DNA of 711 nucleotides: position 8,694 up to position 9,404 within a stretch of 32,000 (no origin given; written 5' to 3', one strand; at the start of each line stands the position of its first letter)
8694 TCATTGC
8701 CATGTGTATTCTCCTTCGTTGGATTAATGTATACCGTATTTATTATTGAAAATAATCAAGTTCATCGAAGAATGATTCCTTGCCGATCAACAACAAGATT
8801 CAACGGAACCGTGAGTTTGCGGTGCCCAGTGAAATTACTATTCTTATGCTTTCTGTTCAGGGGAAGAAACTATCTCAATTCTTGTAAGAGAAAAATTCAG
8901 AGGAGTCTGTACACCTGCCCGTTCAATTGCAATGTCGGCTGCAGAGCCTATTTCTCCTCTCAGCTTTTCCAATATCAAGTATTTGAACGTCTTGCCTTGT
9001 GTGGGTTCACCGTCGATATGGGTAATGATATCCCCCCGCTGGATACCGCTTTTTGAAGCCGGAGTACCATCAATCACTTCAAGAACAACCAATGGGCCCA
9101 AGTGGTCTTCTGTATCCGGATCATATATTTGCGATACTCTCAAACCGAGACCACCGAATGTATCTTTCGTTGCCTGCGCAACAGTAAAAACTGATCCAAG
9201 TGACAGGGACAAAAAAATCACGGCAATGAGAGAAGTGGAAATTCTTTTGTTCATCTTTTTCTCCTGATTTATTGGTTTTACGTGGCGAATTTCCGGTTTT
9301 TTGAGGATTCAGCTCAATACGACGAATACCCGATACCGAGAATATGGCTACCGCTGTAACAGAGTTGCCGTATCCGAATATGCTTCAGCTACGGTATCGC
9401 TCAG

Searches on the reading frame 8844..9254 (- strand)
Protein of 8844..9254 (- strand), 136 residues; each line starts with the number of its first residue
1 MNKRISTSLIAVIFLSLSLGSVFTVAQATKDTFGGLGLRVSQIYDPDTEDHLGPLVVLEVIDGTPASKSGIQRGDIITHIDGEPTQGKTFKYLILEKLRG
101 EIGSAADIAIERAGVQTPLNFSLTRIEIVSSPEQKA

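Call 12: search_protein_families(library=pfam, proteins=[window:8844-9254:-], max_evalue=0.001)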
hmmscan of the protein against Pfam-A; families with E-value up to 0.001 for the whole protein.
window:8844-9254:- (136 aa): 3 families
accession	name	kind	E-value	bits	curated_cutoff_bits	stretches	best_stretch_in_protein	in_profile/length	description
PF13180.12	PDZ_2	-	2.4e-09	37.8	27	1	34-117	1-74/80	PDZ domain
PF17820.7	PDZ_6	-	4.9e-09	36.2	27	1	56-90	1-33/54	PDZ domain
PF00595.29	PDZ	-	4.1e-07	30.7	23.2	1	31-86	7-58/81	PDZ domain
